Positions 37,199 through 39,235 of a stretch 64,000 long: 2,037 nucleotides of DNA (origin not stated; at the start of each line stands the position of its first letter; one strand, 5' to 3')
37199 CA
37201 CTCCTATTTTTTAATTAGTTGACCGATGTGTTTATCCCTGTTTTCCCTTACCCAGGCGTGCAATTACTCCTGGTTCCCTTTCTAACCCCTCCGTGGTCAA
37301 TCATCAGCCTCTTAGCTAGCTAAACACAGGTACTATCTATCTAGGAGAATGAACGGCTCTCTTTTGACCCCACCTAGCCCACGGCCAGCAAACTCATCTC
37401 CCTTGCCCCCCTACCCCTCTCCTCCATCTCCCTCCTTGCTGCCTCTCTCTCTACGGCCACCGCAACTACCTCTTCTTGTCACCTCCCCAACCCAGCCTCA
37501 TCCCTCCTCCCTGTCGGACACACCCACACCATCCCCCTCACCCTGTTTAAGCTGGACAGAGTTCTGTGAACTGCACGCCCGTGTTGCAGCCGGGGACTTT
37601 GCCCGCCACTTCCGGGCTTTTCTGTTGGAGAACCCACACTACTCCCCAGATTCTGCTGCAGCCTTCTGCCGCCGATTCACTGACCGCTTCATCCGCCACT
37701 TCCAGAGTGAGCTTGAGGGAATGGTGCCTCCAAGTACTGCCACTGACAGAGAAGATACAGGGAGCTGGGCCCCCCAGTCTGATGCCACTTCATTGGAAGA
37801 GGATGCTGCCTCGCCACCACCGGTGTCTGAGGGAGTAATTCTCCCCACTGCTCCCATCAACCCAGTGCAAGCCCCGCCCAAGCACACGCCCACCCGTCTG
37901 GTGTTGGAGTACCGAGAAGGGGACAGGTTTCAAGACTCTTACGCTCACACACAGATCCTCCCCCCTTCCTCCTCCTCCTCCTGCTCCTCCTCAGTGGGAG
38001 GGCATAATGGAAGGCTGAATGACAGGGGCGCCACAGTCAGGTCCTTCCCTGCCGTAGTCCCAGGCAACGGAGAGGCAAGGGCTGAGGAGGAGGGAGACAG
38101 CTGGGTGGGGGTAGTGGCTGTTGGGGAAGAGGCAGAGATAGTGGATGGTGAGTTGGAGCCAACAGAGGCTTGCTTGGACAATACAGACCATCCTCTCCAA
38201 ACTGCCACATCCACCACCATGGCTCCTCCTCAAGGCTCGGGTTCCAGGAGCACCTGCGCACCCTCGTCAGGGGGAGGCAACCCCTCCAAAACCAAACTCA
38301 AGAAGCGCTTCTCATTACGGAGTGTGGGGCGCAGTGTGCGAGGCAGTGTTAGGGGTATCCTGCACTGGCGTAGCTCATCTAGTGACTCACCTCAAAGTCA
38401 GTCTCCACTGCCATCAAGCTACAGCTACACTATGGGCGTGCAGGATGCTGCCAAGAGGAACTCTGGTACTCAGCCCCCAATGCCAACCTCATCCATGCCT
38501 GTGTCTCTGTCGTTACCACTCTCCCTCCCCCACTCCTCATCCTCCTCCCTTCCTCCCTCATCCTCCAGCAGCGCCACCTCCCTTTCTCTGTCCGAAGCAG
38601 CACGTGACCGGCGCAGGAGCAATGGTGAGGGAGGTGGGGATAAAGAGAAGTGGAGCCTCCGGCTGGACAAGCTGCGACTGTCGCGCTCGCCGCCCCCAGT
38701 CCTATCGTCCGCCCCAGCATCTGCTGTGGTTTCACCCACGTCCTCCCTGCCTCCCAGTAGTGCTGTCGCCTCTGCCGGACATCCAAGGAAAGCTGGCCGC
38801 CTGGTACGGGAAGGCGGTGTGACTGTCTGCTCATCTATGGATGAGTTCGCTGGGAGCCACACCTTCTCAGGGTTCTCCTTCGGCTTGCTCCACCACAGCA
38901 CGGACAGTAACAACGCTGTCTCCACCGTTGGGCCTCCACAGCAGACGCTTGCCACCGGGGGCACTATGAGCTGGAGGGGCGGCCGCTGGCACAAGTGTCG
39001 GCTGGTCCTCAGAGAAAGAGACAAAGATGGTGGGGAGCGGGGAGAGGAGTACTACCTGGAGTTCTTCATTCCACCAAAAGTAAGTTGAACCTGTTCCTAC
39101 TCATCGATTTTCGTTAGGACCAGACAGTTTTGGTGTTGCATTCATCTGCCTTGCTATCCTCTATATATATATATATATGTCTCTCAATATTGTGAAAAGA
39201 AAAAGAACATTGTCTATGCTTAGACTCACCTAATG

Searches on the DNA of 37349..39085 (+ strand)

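Call 31: search_rna_families(source=L001, threshold=gathering)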
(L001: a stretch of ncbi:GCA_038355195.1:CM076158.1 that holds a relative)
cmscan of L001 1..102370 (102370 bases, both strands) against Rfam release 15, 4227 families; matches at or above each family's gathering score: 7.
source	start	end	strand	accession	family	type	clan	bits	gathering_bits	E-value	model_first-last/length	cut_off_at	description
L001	19813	19866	-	RF00436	UnaL2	Cis-reg;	-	64.9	55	1.8e-10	1-54/54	no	UnaL2 LINE 3' element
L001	34637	34690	-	RF00436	UnaL2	Cis-reg;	-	64.9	55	1.8e-10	1-54/54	no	UnaL2 LINE 3' element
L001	57673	57726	-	RF00436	UnaL2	Cis-reg;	-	64.9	55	1.8e-10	1-54/54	no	UnaL2 LINE 3' element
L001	59051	59104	-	RF00436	UnaL2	Cis-reg;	-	64.9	55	1.8e-10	1-54/54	no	UnaL2 LINE 3' element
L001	77899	77952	+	RF00436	UnaL2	Cis-reg;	-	64.9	55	1.8e-10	1-54/54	no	UnaL2 LINE 3' element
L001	98400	98453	-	RF00436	UnaL2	Cis-reg;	-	64.9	55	1.8e-10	1-54/54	no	UnaL2 LINE 3' element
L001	74632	74685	+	RF00436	UnaL2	Cis-reg;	-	63.7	55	3.7e-10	1-54/54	no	UnaL2 LINE 3' element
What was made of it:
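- On L2-clade LINE (central RT fragment): The 3' ends of the three O. mordax relatives carry no Rfam UnaL2 3' element, whereas the SINEs do (call 31).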
